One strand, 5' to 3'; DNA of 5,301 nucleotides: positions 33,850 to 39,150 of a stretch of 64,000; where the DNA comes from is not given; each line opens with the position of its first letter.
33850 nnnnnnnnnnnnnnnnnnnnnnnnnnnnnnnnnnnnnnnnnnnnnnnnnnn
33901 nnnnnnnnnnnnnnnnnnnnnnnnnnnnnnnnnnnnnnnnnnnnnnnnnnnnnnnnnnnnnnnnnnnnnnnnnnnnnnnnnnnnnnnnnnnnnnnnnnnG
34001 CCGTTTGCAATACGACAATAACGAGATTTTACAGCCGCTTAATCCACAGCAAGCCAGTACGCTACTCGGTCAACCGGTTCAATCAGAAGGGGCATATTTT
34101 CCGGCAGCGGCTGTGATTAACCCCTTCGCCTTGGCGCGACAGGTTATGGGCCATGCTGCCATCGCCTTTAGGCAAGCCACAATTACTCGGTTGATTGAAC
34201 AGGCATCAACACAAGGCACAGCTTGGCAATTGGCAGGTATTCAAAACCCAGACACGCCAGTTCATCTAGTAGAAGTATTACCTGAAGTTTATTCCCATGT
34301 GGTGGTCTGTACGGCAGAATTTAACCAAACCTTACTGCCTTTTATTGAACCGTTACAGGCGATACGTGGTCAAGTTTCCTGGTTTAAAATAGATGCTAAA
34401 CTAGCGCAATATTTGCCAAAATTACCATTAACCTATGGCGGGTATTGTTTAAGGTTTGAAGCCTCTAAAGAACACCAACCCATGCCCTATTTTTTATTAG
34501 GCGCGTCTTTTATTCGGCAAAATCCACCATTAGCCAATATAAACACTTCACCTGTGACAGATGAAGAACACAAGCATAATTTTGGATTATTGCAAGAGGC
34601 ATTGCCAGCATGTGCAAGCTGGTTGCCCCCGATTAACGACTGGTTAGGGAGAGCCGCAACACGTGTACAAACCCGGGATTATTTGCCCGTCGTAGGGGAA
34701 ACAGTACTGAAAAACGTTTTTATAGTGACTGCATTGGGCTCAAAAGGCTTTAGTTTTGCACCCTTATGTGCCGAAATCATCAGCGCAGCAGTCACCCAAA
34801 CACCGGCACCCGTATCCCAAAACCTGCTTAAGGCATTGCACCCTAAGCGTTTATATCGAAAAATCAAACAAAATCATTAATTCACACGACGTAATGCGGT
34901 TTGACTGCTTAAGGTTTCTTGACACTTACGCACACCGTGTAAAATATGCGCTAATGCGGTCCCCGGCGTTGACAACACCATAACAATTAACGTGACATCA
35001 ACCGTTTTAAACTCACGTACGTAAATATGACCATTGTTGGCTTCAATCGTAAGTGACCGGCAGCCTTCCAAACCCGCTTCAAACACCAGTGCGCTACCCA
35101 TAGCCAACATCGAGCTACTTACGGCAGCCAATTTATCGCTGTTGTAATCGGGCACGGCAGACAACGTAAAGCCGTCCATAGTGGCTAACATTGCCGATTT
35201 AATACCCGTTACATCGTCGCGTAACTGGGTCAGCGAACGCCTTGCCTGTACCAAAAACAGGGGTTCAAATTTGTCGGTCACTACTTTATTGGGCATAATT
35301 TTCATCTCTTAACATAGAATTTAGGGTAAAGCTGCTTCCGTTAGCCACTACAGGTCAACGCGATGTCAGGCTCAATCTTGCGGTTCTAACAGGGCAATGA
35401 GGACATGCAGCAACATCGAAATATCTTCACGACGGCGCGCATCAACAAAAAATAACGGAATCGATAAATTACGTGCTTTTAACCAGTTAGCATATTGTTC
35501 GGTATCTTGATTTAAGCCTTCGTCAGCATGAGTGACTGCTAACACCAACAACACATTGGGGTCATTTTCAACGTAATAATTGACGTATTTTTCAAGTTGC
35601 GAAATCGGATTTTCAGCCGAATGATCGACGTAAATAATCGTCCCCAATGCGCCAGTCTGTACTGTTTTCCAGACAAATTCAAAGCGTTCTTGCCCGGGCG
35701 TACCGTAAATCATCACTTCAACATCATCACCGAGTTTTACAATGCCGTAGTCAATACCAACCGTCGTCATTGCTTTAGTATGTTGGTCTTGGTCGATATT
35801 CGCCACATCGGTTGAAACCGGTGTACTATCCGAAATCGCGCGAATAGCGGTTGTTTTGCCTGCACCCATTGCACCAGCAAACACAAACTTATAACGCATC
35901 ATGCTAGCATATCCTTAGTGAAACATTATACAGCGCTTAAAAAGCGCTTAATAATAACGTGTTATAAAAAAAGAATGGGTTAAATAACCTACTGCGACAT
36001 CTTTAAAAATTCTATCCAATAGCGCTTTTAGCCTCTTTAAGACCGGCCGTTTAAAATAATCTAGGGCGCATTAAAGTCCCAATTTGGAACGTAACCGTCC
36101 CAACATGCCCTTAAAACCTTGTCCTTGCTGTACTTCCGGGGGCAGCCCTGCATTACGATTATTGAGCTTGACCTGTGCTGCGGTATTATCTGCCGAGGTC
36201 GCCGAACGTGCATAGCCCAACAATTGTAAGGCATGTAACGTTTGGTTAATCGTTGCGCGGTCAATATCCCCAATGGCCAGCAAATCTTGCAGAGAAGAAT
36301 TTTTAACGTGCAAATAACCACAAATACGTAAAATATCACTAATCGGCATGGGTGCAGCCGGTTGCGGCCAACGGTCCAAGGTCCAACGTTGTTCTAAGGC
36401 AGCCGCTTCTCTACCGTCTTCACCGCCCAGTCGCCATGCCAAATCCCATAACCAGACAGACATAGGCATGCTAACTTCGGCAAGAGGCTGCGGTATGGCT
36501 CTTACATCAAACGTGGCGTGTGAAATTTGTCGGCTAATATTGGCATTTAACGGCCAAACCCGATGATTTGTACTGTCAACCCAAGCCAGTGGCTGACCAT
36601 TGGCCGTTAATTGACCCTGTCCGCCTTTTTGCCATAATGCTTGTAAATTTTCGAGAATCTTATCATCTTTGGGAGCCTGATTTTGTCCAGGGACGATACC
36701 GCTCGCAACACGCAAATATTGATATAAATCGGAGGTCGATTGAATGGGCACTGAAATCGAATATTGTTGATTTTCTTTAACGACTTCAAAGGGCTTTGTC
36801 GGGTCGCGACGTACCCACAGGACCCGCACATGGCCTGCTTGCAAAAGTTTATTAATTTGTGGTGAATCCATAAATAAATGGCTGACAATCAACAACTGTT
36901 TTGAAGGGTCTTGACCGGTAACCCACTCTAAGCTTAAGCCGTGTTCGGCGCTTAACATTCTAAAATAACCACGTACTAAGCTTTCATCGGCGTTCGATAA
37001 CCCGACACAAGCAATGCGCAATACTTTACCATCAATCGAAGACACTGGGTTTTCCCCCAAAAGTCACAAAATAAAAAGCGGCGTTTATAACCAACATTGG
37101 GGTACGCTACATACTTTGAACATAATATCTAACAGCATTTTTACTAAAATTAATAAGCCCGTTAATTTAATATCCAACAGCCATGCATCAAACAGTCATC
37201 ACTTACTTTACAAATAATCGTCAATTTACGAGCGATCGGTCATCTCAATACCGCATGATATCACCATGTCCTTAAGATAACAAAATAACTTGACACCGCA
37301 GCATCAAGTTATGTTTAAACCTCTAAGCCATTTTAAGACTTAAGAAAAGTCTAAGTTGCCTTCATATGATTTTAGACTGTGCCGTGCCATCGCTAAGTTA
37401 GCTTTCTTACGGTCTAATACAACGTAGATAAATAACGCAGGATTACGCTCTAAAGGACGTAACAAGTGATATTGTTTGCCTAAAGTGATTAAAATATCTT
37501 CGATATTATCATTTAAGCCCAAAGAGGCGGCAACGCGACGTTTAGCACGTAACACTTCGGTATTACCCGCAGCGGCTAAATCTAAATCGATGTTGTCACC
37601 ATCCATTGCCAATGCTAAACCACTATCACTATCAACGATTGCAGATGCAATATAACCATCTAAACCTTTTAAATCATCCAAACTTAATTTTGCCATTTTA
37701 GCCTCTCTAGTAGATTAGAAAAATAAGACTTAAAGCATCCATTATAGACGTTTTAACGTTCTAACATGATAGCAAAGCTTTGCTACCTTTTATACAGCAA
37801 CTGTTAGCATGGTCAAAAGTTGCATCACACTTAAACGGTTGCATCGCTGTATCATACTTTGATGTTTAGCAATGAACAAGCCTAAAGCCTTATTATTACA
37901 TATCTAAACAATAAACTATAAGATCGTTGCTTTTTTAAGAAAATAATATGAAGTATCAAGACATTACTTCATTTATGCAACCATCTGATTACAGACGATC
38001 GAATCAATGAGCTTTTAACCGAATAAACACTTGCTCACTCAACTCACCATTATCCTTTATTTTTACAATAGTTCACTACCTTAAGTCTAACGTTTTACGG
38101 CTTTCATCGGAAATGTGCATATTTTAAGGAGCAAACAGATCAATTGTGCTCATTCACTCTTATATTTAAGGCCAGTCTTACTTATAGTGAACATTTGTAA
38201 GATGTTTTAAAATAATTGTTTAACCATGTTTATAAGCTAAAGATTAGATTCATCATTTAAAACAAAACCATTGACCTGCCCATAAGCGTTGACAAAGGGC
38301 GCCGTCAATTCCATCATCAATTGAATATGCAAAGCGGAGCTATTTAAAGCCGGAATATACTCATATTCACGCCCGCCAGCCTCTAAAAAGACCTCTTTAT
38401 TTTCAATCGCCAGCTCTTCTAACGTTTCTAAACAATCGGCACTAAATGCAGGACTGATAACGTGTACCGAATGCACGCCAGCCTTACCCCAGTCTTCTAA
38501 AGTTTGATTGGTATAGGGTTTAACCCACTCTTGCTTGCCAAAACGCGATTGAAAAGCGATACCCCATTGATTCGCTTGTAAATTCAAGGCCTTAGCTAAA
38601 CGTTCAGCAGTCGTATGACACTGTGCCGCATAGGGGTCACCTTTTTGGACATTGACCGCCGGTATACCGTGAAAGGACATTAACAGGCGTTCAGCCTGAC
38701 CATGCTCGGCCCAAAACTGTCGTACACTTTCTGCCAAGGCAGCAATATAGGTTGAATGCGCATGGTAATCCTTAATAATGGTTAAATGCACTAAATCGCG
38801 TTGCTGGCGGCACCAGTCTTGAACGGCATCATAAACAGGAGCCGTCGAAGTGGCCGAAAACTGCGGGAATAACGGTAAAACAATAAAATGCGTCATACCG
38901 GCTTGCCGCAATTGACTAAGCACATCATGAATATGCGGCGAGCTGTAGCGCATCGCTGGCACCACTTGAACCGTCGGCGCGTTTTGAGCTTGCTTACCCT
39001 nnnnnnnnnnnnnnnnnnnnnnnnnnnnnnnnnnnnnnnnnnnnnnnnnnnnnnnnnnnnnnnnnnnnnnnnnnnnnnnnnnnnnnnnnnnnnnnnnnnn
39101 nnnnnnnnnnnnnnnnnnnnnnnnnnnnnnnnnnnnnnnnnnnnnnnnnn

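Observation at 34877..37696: Kinase-less, conservon-like small-GTPase module: Roadblock, ~325-aa orphan, COG2229/MglA-type GTPase, Roadblock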

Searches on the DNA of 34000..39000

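Call 51: search_rna_families(source=window, start=34000, end=39000, threshold=evalue, max_evalue=0.1)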
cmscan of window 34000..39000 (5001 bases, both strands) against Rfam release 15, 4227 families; matches with E-value up to 0.1: 0.
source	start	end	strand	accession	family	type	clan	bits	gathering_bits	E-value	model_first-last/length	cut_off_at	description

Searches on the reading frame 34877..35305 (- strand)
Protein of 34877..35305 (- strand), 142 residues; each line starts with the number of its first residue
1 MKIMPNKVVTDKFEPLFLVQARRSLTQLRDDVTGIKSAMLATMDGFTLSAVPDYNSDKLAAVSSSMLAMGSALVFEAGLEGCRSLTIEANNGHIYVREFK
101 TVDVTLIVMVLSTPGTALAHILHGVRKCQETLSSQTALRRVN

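Call 3: search_protein_families(library=pfam, proteins=[window:34877-35305:-], max_evalue=1)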
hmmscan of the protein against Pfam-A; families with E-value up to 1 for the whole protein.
window:34877-35305:- (142 aa): 1 family
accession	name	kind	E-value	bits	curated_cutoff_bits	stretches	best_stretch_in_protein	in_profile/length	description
PF03259.23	Robl_LC7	-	3.2e-09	36.8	23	1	25-96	5-78/91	Roadblock/LC7 domain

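Call 4: search_protein_families(library=ncbifam, proteins=[window:34877-35305:-], max_evalue=1)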
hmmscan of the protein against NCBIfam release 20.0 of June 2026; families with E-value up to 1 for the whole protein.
window:34877-35305:- (142 aa): 1 family
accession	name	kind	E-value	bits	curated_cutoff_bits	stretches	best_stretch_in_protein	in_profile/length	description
NF009516.0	PRK12875.1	equivalog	0.08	12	205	1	32-74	178-220/292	prenyltransferase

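Call 42: search_solved_structures(query=A4, max_evalue=10, show_alignments=1)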
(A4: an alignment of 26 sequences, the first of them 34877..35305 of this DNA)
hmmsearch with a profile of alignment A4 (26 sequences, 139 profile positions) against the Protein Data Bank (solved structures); distinct sequences matched with E-value up to 10: 31.
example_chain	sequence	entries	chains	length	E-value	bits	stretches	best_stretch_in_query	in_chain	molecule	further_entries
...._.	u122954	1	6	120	5.7e-12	48.4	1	19-132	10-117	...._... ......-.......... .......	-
9jue_D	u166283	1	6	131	6.5e-11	44.9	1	5-134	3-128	Roadblock/LC7 domain protein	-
9hef_A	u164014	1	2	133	1.9e-07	33.7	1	21-125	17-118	Serine protease inhibitor Rv3364c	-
3leq_A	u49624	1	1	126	2.8e-07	33.2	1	18-135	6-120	uncharacterized protein cvnB5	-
7f8f_A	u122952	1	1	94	6.9e-06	28.7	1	25-97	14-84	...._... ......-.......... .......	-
5f22_B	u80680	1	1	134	0.013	18.1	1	50-110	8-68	Non-structural protein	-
7yh1_D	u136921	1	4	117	0.015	17.9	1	53-131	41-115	Roadblock/LC7 domain protein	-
6nur_B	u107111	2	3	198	0.024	17.2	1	48-110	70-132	NSP8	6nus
2ahm_E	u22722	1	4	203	0.025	17.1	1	48-110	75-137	Replicase polyprotein 1ab, heavy chain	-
7bv1_B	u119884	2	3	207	0.027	17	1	48-110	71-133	Non-structural protein 8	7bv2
6xqb_B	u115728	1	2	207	0.032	16.8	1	48-110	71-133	Non-structural protein 8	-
9ikz_B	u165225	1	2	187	0.033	16.8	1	48-110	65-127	Non-structural protein 8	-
6m5i_B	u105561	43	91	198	0.034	16.7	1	48-110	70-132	Non-structural protein 8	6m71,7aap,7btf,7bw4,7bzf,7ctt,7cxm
6xez_B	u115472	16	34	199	0.034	16.7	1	48-110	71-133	Non-structural protein 8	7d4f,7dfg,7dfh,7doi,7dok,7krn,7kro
9blf_B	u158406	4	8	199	0.034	16.7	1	48-110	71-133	Non-structural protein 8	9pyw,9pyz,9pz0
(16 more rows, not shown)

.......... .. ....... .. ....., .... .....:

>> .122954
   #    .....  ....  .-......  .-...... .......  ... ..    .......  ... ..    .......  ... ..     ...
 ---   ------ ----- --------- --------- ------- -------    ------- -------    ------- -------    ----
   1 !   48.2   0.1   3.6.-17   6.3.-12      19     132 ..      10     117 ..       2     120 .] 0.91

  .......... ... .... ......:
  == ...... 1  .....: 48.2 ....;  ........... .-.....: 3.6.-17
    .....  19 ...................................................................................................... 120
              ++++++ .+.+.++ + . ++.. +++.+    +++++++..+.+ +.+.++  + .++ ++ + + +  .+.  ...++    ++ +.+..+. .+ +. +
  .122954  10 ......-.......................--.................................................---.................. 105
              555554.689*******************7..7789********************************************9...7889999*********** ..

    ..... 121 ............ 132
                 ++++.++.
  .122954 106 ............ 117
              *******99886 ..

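Call 76: search_protein_families(library=padloc, proteins=[window:34877-35305:-], max_evalue=0.1)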
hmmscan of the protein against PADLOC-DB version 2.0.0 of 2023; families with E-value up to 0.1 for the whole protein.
window:34877-35305:- (142 aa): 0 families
